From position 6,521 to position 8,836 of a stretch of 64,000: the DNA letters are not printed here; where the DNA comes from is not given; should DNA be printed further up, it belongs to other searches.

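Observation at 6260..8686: Operon of a 671-aa Cys- and Gln-rich secreted protein plus a small secreted partner, with no recognisable family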

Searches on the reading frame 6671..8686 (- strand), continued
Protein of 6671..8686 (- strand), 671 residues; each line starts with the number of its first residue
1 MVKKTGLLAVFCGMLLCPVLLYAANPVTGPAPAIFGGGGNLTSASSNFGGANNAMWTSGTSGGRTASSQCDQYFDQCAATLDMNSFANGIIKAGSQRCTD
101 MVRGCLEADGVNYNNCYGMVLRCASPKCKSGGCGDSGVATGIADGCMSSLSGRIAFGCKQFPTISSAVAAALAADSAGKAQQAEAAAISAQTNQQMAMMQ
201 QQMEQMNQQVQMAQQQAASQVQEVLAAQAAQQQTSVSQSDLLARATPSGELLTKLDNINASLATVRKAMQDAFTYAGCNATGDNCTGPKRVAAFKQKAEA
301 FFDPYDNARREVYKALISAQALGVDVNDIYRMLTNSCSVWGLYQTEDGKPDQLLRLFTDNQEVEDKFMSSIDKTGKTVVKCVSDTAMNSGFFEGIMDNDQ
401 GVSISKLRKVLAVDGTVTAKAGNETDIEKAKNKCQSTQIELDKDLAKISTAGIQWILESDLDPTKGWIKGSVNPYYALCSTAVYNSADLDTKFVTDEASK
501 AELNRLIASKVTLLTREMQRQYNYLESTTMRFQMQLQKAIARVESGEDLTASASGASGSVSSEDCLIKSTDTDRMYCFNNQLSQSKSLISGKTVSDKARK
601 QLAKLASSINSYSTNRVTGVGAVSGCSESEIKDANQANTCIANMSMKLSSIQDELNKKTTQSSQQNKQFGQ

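Call 29: predict_structure(alignment_id=A2)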
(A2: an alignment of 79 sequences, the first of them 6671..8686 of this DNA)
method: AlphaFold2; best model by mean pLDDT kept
length: 671 residues; sequences in the alignment: 79
mean_pLDDT: 68.0   pTM: 0.50
mean pLDDT of the five models: 68.0, 67.4, 66.8, 65.6, 64.4
residues with pLDDT >= 90: 160; 70-90: 178; 50-70: 138; < 50: 195
segments of 3 or more residues with pLDDT < 50: 1-8, 13-68, 81-93, 184-199, 206-244, 386-400, 416-419, 435-437, 460-463, 465-478, 481-489, 552-558
pLDDT, mean of each block of 10 residues (from residue 1): 47 41 33 33 28 34 40 63 44 58 59 90 92 91 94 86 91 83 41 40 52 36 39 40 63 90 96 96 91 92 93 86 72 64 73 75 64 63 51 38 77 59 62 51 60 54 44 45 46 68 84 91 87 80 68 46 81 88 89 91 95 88 94 96 95 90 68 48
secondary structure, 60 per line:
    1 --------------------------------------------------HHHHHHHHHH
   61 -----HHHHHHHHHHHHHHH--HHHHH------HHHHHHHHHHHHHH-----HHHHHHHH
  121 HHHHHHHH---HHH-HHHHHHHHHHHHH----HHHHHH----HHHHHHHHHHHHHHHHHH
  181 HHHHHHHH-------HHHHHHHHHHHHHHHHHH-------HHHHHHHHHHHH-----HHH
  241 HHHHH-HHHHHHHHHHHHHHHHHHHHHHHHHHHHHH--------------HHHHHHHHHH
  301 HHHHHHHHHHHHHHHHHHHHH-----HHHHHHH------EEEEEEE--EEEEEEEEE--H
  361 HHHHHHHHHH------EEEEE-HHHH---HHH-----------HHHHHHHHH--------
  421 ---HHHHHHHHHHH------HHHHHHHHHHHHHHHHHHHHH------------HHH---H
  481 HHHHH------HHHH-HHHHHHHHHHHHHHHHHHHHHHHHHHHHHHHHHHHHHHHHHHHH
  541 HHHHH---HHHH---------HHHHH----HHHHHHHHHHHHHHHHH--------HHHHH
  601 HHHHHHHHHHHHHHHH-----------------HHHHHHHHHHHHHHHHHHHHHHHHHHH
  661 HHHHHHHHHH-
elements in order (helices of 4 or more, strands of 3 or more residues): H51-60 H66-80 H83-87 H94-107 H113-128 H136-148 H153-158 H163-188 H196-213 H221-232 H238-245 H247-276 H291-321 H327-333 E340-346 E349-357 H360-370 E377-381 H383-386 H404-412 H424-434 H441-461 H480-485 H492-495 H497-545 H549-552 H562-566 H571-587 H596-616 H634-670
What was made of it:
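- The Cys lie in helices of a confidently modelled helical domain, as expected for disulfide staples (call 29).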

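Call 34: fold_search(model_id=the predicted structure, library=pdb)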
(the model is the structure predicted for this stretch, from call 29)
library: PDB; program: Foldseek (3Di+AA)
matches with E <= 10: 86; with E <= 0.001: 0
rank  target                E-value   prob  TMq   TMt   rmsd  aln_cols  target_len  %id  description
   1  9e5c_7a               6.0e-01  0.04  0.07  0.03  52.6       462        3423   12  Cryo-EM structure of 96 nm repeat of microtubule doublet from T. brucei flagellum (released 2025-03-12)
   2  9vub_C                7.2e-01  0.08  0.09  0.15  29.1       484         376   10  channel C complex with 3 (released 2026-03-11)
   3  9o48_A                8.6e-01  0.08  0.10  0.15  29.3       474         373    9  Cryo-EM structure of the human SK2-4 chimera/calmodulin channel complex in the Ca2+ bound state (released 2025-07-09)
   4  9vub_A                1.0e+00  0.07  0.09  0.15  30.1       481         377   10  channel C complex with 3 (released 2026-03-11)
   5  9o5o_A                1.1e+00  0.06  0.10  0.16  28.0       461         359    9  Cryo-EM structure of the human SK2-4 chimera/calmodulin channel complex bound to a small molecule activator (released 2025-07-09)
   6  9vuc_B                1.2e+00  0.06  0.09  0.15  29.0       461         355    9  channel B complex with 2 (released 2026-03-11)
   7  6rlb_B                1.4e+00  0.02  0.07  0.06  34.3       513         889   10  Structure of the dynein-2 complex; tail domain (released 2019-08-28)
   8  6sc2_B                1.4e+00  0.02  0.07  0.02  34.3       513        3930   10  Structure of the dynein-2 complex; IFT-train bound model (released 2019-09-04)
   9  7k58_B                1.4e+00  0.04  0.09  0.02  52.2       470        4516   14  Structure of outer-arm dyneins bound to microtubule with microtubule binding state 1(MTBS-1) (released 2021-09-29)
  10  8f7n                  2.0e+00  0.04  0.09  0.14  38.1       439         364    9  Crystal structure of chemoreceptor McpZ ligand sensing domain (released 2023-07-05)
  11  9o53_A                2.1e+00  0.04  0.10  0.16  26.9       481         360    9  Cryo-EM structure of the human SK2-4 chimera/calmodulin channel complex bound to a small molecule inhibitor (released 2025-07-09)
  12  9o51_A                2.4e+00  0.04  0.10  0.17  27.0       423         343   10  Cryo-EM structure of the human SK2-4 chimera/calmodulin channel complex in the Ca2+ free state (released 2025-07-09)
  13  2nrj                  2.4e+00  0.03  0.08  0.14  28.7       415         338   10  Crystal Structure of Hemolysin binding component from Bacillus cereus (released 2006-11-14)
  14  9vu9_A                2.6e+00  0.04  0.09  0.16  29.0       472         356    9  channel D complex with 4 (released 2026-03-11)
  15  4i2w_A                3.0e+00  0.03  0.08  0.07  25.6       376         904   11  Crystal structure of the myosin chaperone UNC-45 from C.elegans in complex with a Hsp70 peptide (released 2013-03-13)
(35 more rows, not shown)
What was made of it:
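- Tried and rejected: Foldseek against PDB with the full model gave a best E of 0.6 (call 34).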

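Call 39: search_protein_families(library=pfam, proteins=[L027:6841-9267:+, L025:6387-6677:+, L025:9105-9725:+, L029:12457-13773:-, L040:5992-9126:+, L018:7449-9701:+, L042:8031-10583:+, L061:18653-20959:-, L069:1523-2761:+, L010:8146-8604:-], max_evalue=0.1)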
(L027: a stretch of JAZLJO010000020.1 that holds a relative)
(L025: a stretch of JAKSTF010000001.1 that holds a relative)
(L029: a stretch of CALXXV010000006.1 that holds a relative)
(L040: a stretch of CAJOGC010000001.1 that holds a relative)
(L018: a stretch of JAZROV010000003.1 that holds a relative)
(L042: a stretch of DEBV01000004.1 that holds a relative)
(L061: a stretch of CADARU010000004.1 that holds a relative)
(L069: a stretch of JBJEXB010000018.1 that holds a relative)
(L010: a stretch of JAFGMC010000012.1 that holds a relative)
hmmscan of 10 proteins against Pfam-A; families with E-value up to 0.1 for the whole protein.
L027:6841-9267:+ (808 aa): 3 families
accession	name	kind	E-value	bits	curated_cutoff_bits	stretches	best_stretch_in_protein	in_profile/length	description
PF03135.19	CagE_TrbE_VirB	-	1.4e-11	45.2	21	1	215-387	36-201/204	CagE, TrbE, VirB family, component of type IV transporter system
PF01580.24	FtsK_SpoIIIE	-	0.033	14.1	24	1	412-466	11-60/221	FtsK/SpoIIIE family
PF01695.23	IstB_IS21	-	0.092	12.7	24.1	0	608-645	190-227/238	IstB-like ATP binding protein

L025:6387-6677:+ (96 aa): 1 family
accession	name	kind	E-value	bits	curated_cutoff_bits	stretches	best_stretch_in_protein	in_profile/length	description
PF05101.18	VirB3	-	8.9e-08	32.8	23.9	1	2-85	2-73/84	Type IV secretory pathway, VirB3-like protein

L025:9105-9725:+ (206 aa): 0 families

L029:12457-13773:- (438 aa): 0 families

L040:5992-9126:+ (1044 aa): 3 families
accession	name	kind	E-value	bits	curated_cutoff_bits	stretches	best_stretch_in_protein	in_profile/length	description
PF22360.1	SbsC_spectrin-like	-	0.0058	17.8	26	0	939-960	21-42/62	SbsC,spectrin-like repeat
PF17109.10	Goodbye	-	0.019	15.8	24.8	0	867-926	53-112/120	fungal STAND N-terminal Goodbye domain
PF08876.17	DUF1836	-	0.058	13.9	27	0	287-329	15-57/105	Domain of unknown function (DUF1836)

L018:7449-9701:+ (750 aa): 1 family
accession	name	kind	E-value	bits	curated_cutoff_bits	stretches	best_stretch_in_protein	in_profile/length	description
PF22251.1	PFF1_TM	-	0.013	15.4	32.3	1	42-151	97-205/300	Vacuolar membrane protease, transmembrane domain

L042:8031-10583:+ (850 aa): 2 families
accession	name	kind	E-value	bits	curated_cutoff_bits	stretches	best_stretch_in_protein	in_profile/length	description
PF11932.13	DUF3450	-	0.024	14.4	32.6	1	165-294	14-144/241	Protein of unknown function (DUF3450)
PF11172.13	DUF2959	-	0.033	14.8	26.8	1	176-282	20-126/190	Protein of unknown function (DUF2959)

L061:18653-20959:- (768 aa): 2 families
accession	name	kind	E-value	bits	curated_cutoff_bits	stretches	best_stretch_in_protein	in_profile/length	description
PF05887.16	Trypan_PARP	-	0.0087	16.5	100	1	11-122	5-112/134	Procyclic acidic repetitive protein (PARP)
PF11123.14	DNA_Packaging_2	-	0.094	13.3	27.5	0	406-425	27-46/79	DNA packaging protein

L069:1523-2761:+ (412 aa): 0 families

L010:8146-8604:- (152 aa): 2 families
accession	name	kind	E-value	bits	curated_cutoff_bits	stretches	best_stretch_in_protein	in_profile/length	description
PF07963.17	N_methyl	-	0.00055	19.8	21.2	1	1-26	1-26/27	Prokaryotic N-terminal methylation motif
PF08805.16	PilS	-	0.056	13.9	22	0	41-79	6-44/138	PilS N terminal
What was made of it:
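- VirB3 and VirB4 Pfam hits upstream in L025 and L027 (call 39).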

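Call 59: search_protein_representatives(alignment_id=A2)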
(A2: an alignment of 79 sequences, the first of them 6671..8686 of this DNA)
Query: 79 sequences, 674 profile positions. Proteins with E-value up to 0.001 (for the whole library): 325; up to 1e-10: 185; up to 1e-30: 147. The best 150 are listed.
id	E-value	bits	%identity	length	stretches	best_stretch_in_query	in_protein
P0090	1.2e-241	820.5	-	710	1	16-671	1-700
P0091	1.7e-230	783.7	-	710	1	16-645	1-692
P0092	1.9e-229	780.2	-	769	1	16-671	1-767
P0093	7.5e-228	774.9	-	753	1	16-670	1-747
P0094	3.4e-223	759.5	-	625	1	16-605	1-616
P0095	2.8e-219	746.6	-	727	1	16-666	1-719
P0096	9.9e-218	741.4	-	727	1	16-651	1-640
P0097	3.8e-217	739.5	-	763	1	16-669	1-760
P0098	2.2e-216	737.0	-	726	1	16-651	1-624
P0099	5.7e-216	735.6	-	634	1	16-531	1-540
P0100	7.5e-208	708.8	-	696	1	16-663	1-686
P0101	7.0e-206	702.3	-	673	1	4-511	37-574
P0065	9.7e-205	698.5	-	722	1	7-566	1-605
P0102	6.3e-204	695.8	-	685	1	23-664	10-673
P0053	1.0e-203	695.2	-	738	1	16-670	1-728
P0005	4.1e-193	660.1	-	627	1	39-584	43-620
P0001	9.7e-123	427.5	-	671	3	240-352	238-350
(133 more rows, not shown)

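Call 77: search_protein_families(library=pfam, alignment_id=A1, max_evalue=1)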
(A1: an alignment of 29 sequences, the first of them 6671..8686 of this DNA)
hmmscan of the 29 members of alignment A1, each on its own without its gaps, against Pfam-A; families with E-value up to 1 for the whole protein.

A. member 1, window:6671-8686:- (671 aa): 2 families
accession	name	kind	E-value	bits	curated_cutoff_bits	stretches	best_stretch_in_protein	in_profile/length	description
PF03997.17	VPS28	-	0.011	15.9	24.5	1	494-554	23-86/188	VPS28 protein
PF02617.22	ClpS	-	0.9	9.8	23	0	353-386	25-58/80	ATP-dependent Clp protease adaptor protein ClpS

B. families by the number of members that match (of 29 scanned): 63 families (the first 25 are shown)
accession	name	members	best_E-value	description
PF03153.18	TFIIA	28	6.1e-06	Transcription factor IIA, alpha/beta subunit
PF04636.18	PA26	5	0.037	PA26 p53-induced protein (sestrin)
PF24566.1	HEAT_Ints3_C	5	0.12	Ints3-like, C-terminal HEAT repeats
PF02862.22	DDHD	5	0.32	DDHD domain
PF06810.17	Phage_scaffold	4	1.8e-05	Phage capsid assembly scaffolding protein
PF05667.16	CCDC22_CC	4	0.036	CCDC22 protein coiled-coil region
PF11068.13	YlqD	4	0.063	YlqD protein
PF25526.1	LIP-1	3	0.052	Liprin-alpha-like coiled coil domain 2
PF06974.18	WS_DGAT_C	3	0.14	WS/DGAT C-terminal domain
PF14661.11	HAUS6_N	3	0.47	HAUS augmin-like complex subunit 6 N-terminus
PF11898.13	DUF3418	2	0.011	Domain of unknown function (DUF3418)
PF03981.17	Ubiq_cyt_C_chap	2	0.095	Ubiquinol-cytochrome C chaperone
PF06602.19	Myotub-related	2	0.097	Myotubularin-like phosphatase domain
PF09753.14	Use1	2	0.097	Membrane fusion protein Use1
PF21773.2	ODAD1_CC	2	0.15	ODAD1 central coiled coil region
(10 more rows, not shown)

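Call 80: find_encoding_contigs(protein=P0006, flank=10000, max_places=1)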
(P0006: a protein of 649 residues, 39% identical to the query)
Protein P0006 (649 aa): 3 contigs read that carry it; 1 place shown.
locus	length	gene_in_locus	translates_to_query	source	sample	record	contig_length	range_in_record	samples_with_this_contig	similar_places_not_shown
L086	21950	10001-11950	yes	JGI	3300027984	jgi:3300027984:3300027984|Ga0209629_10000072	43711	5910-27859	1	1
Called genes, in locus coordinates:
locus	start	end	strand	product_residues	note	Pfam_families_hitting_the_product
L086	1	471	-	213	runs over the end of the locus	PF03938:OmpH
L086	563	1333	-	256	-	PF00691:OmpA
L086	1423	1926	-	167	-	-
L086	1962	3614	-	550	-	PF13177:DNA_pol3_delta2, PF13604:AAA_30 (weak), PF00004:AAA, PF13401:AAA_22 (weak), PF22608:DNAX_ATPase_lid, PF12169:DNA_pol3_gamma3, PF12362:DUF3646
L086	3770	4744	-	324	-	-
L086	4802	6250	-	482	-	PF00023:Ank (faint), PF13606:Ank_3 (faint), PF13637:Ank_4 (faint), PF12796:Ank_2 (weak), PF13857:Ank_5, PF12796:Ank_2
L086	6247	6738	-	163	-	-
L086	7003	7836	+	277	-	PF06889:DUF1266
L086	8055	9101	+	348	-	PF04613:LpxD, PF24894:Hexapep_GlmU (faint), PF00132:Hexapep (weak), PF25084:LbH_EIF2B (faint), PF25087:GMPPB_C, PF00132:Hexapep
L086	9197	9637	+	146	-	PF22817:ApeP-like, PF07977:FabA, PF22818:ApeI-like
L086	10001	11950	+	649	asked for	-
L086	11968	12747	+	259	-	-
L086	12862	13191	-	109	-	PF04480:DUF559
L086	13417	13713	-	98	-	PF02381:MraZ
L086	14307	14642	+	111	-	-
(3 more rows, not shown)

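Call 81: find_encoding_contigs(protein=P0005, flank=10000, max_places=1)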
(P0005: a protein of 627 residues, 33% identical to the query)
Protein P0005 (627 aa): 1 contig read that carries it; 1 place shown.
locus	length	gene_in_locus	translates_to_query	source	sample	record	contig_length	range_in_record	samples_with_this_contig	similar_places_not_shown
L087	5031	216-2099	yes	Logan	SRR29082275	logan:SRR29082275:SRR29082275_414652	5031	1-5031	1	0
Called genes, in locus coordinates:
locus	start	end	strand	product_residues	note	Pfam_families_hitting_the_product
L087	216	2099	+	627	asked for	-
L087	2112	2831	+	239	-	-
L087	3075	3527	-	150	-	PF02381:MraZ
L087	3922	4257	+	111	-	-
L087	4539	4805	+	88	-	-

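Call 84: search_protein_families(library=phrogs, proteins=[window:6671-8686:-, P0057, L003:10050-10838:+], max_evalue=0.01)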
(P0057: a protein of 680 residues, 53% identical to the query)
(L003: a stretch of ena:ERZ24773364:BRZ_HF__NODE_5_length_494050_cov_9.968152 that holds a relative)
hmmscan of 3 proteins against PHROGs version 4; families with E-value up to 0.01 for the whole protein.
window:6671-8686:- (671 aa): 0 families

P0057 (680 aa): 2 families
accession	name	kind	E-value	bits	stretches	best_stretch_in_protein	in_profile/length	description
phrog_4242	-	tail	6e-05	23.5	1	125-283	174-338/628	tail fiber protein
phrog_7660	-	tail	0.0026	16.5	1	102-271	706-848/1656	tail fiber protein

L003:10050-10838:+ (263 aa): 0 families
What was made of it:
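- Tried and rejected: The TFIIA and phage tail-fibre hits in relatives fall in the Q/A tract and reflect composition (calls 77, 84).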

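Call 85: search_dna_similar(query=window:6671-8686:-, collection=plasmids, mode=protein, max_evalue=0.001, max_rows=10)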
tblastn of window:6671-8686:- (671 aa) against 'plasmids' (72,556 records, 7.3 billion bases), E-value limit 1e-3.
No match.
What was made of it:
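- Closest known: F-type conjugation protein TraN. Different: No match in 72,556 plasmid records (call 85).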
